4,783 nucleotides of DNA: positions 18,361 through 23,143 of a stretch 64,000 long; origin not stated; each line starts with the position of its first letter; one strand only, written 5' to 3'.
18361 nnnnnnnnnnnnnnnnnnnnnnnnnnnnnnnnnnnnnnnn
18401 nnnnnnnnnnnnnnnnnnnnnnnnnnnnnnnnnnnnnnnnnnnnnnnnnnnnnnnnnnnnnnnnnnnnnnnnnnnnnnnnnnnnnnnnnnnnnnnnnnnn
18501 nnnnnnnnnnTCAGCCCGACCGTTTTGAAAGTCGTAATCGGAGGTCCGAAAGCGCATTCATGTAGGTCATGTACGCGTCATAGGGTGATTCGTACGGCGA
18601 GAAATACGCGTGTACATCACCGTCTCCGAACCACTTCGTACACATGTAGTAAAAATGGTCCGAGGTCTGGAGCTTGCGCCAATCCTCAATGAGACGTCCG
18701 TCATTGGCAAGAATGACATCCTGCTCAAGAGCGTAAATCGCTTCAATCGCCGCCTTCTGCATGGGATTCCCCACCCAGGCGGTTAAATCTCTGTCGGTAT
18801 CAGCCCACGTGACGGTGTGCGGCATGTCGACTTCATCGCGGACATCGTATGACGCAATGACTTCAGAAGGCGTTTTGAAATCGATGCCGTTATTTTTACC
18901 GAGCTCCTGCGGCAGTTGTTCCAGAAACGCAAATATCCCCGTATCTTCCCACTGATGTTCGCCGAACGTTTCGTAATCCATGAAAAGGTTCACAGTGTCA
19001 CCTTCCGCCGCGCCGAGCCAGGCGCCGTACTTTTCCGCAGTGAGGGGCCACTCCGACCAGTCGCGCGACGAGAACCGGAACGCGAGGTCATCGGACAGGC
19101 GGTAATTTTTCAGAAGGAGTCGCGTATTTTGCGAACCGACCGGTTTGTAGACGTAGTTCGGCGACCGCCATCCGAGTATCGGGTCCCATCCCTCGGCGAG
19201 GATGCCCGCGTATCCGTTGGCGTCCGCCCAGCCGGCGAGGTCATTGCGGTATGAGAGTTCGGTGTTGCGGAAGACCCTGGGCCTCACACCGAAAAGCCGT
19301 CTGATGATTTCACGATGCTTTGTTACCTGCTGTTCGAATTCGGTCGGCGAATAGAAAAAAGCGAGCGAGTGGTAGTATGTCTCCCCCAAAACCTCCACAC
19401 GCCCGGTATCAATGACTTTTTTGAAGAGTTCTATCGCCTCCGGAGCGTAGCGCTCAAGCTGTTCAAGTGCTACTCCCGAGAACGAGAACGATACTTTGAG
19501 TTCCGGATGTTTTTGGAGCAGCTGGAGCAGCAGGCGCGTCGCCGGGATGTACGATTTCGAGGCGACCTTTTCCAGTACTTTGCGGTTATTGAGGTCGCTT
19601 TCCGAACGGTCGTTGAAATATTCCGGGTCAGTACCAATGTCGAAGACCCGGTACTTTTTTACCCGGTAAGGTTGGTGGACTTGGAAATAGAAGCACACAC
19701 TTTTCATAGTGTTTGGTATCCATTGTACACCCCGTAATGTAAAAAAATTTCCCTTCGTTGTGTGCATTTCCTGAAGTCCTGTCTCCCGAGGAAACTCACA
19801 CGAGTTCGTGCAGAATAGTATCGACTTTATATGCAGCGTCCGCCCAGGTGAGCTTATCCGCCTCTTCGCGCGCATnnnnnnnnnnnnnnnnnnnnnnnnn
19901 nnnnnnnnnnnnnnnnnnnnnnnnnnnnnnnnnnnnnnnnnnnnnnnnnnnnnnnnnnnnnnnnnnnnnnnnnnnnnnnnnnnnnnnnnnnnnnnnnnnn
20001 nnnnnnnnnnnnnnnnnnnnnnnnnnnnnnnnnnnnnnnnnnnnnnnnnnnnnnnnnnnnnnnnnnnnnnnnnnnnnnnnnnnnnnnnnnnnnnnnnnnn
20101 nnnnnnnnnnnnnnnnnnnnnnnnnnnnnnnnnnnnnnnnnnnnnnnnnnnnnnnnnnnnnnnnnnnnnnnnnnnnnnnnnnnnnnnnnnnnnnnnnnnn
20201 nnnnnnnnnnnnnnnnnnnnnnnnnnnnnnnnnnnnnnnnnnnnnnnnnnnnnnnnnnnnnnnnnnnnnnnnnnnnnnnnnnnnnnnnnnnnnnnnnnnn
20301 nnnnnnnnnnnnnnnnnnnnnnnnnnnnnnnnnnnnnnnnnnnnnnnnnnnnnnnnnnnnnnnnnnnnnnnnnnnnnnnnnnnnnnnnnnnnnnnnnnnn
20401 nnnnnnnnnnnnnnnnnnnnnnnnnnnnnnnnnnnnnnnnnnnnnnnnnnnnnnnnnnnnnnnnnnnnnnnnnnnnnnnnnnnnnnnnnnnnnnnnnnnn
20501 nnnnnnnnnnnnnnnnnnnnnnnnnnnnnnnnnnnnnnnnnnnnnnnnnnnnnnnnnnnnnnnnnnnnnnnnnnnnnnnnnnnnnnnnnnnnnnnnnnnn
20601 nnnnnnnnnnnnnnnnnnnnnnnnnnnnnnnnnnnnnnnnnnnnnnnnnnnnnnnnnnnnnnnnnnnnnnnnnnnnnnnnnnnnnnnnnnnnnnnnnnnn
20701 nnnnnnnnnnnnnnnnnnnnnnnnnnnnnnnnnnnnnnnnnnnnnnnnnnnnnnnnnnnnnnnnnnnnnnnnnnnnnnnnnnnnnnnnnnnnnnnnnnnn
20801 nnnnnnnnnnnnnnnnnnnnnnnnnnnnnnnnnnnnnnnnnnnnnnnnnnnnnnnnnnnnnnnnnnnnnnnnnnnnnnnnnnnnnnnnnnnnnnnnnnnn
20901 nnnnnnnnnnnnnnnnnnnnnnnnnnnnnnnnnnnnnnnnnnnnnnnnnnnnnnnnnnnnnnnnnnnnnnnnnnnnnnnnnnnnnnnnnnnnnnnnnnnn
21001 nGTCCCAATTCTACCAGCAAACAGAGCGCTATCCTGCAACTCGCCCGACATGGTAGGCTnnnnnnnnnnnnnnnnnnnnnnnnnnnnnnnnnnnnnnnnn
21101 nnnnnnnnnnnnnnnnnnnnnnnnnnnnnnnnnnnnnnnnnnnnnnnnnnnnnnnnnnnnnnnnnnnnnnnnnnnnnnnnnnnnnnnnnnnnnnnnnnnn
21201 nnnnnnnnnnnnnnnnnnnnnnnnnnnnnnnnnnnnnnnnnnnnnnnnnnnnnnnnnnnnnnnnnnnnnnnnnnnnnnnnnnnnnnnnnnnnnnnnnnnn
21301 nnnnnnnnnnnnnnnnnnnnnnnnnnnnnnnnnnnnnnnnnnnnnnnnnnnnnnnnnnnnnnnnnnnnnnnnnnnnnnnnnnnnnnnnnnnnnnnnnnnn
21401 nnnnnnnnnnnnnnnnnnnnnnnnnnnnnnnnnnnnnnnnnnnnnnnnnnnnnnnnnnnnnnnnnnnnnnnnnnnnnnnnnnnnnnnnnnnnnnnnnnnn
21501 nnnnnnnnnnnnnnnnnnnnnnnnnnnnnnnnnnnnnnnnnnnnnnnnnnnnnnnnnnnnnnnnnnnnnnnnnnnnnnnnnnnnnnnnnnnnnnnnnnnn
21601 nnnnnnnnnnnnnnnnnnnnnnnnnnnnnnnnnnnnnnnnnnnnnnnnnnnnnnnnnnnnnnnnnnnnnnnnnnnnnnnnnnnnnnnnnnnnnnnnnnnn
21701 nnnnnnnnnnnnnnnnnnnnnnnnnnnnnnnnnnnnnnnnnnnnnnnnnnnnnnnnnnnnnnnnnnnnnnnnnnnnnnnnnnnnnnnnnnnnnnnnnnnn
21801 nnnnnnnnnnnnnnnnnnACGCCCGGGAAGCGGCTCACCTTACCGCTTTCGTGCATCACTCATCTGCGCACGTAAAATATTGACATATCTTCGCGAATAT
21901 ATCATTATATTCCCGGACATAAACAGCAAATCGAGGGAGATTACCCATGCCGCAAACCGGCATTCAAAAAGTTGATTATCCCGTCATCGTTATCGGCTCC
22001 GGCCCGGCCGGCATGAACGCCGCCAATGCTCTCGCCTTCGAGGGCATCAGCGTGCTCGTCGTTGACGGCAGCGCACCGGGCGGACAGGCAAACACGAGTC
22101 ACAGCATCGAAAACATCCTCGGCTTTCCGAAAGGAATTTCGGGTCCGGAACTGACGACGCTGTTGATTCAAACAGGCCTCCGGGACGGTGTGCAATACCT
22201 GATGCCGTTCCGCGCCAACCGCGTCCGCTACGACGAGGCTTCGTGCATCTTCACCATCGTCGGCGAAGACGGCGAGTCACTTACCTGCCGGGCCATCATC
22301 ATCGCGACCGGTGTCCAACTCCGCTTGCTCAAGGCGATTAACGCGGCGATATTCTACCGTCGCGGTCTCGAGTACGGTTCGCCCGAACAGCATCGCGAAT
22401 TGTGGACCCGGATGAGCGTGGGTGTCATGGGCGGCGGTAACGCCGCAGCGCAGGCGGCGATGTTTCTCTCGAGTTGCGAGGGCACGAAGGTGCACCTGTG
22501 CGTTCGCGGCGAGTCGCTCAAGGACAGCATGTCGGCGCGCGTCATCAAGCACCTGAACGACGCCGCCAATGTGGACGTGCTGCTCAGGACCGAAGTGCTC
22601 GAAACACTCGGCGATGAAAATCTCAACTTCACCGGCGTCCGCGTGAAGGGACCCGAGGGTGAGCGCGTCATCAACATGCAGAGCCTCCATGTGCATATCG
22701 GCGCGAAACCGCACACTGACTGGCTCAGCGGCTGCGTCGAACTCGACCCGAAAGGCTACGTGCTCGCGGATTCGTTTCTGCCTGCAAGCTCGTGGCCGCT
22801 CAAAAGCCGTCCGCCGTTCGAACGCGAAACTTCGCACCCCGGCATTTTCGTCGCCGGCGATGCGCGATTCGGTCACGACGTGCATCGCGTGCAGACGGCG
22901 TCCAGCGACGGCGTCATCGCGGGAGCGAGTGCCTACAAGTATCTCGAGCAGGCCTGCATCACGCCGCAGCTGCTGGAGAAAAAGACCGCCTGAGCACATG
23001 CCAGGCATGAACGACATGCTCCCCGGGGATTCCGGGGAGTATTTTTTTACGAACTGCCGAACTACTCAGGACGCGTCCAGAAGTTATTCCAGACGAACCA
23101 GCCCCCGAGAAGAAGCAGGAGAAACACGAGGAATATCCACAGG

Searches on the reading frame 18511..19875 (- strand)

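Call 41: search_protein_families(library=pfam, proteins=[window:18511-19875:-], max_evalue=0.00001)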
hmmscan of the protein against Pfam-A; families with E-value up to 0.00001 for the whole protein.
window:18511-19875:- (454 aa): 2 families
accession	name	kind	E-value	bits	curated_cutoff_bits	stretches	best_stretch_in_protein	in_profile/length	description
PF03065.20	Glyco_hydro_57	-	4.4e-71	240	21.2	1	62-352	2-291/291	Glycosyl hydrolase family 57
PF01522.26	Polysacc_deac_1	-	9.1e-06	26.1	23.1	0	140-222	47-121/124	Polysaccharide deacetylase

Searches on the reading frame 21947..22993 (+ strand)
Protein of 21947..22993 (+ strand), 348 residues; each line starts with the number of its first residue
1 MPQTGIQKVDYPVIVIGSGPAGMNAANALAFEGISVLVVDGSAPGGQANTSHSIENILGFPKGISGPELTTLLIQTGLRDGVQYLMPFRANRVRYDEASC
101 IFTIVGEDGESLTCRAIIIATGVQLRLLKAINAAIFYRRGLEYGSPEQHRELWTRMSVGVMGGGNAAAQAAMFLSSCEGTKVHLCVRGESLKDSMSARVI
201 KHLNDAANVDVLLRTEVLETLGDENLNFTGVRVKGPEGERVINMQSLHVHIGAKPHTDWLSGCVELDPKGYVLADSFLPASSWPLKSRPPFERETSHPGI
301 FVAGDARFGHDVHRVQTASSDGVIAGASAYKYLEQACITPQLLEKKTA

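Call 3: search_protein_families(library=pfam, proteins=[window:21947-22993:+], max_evalue=0.01)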
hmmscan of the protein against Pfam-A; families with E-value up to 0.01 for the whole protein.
window:21947-22993:+ (348 aa): 14 families
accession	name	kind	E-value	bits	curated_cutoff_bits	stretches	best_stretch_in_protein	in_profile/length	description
PF07992.20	Pyr_redox_2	-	2.3e-33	116.3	26.1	1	12-322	2-291/291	Pyridine nucleotide-disulphide oxidoreductase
PF00070.33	Pyr_redox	-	2.7e-10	41.1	22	1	158-234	2-80/82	Pyridine nucleotide-disulphide oxidoreductase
PF13738.12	Pyr_redox_3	-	5.9e-10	39.3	30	1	105-275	116-290/305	Pyridine nucleotide-disulphide oxidoreductase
PF03486.20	HI0933_like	-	1.4e-06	28.4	50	1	13-42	3-32/244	HI0933-like protein Rossmann domain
PF01494.25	FAD_binding_3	-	1.5e-06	28.1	22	1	11-42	2-33/349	FAD binding domain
PF01134.28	GIDA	-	3.9e-06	26.6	22.1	1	13-51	2-29/391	Glucose inhibited division protein A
PF01266.30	DAO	-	8.3e-06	26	27.9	1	13-53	2-42/353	FAD dependent oxidoreductase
PF00890.30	FAD_binding_2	-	1.3e-05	25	20.4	1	13-57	2-47/414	FAD binding domain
PF05834.18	Lycopene_cycl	-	2.7e-05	23.9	23.4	0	13-43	2-34/380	Lycopene cyclase protein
PF13450.12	NAD_binding_8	-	5.8e-05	23.7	21.9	1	15-53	1-40/68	NAD(P)-binding Rossmann-like domain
PF13434.12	Lys_Orn_oxgnase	-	0.00017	21.3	21.3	1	90-213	118-247/339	L-lysine 6-monooxygenase/L-ornithine 5-monooxygenase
PF12831.13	FAD_oxidored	-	0.00048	20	27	1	13-48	2-38/416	FAD dependent oxidoreductase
PF01946.23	Thi4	-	0.0024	17.6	26.2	0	10-46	17-55/235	Thi4 family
PF13454.12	NAD_binding_9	-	0.0074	16.7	21.8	0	15-48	2-40/155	FAD-NAD(P)-binding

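Call 4: search_protein_families(library=ncbifam, proteins=[window:21947-22993:+], max_evalue=0.01)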
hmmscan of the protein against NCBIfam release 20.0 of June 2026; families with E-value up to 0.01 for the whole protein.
window:21947-22993:+ (348 aa): 87 families (the best 25 are shown)
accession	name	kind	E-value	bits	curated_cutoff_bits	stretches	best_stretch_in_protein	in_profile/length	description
TIGR01292.1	TRX_reduct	equivalog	6.1e-47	159.9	343.45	1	12-333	2-300/300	thioredoxin-disulfide reductase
TIGR03143.1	AhpF_homolog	hypoth_equivalog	6.4e-32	110.8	687.65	1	11-335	5-310/555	putative alkyl hydroperoxide reductase F subunit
TIGR03140.1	AhpF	equivalog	8.1e-31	107.1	502.9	1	7-333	209-512/515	alkyl hydroperoxide reductase subunit F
NF007614.0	PRK10262.1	equivalog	1.1e-26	93.7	644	1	13-334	9-315/321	thioredoxin-disulfide reductase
TIGR02053.1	MerA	equivalog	3.5e-09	36.2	454.45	1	156-330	168-329/465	mercury(II) reductase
TIGR04018.1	Bthiol_YpdA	hypoth_equivalog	4.8e-09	35.5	339.9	1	102-315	103-297/316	YpdA family putative bacillithiol disulfide reductase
TIGR01350.1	lipoamide_DH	equivalog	8.7e-09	34.6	408.8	1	11-47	2-38/461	dihydrolipoyl dehydrogenase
NF004776.0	PRK06116.1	equivalog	2e-07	30.4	480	1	108-277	126-290/450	glutathione-disulfide reductase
TIGR01316.1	gltA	equivalog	2.3e-07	30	471.75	1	12-332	135-448/449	NADPH-dependent glutamate synthase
NF003725.0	PRK05329.2-4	equivalog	4.6e-07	29.1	345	1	56-123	252-320/429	glycerol-3-phosphate dehydrogenase subunit GlpB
NF049967.1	QhpG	equivalog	7.1e-07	28.5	240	1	13-44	1-32/423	flavin-dependent monooxygenase QhpG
NF009408.0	PRK12769.1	equivalog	7.7e-07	27.6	1003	1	5-41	322-358/659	formate-dependent uric acid utilization protein AegA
NF004947.0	PRK06292.2-5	equivalog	1.1e-06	27.9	592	1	156-281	170-299/474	dihydrolipoyl dehydrogenase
NF009409.0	PRK12770.1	subfamily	1.2e-06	27.9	343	0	12-45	20-54/360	putative glutamate synthase subunit beta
NF045655.1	MkRedMenJ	equivalog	1.2e-06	27.7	700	0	12-42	6-36/406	menaquinone reductase MenJ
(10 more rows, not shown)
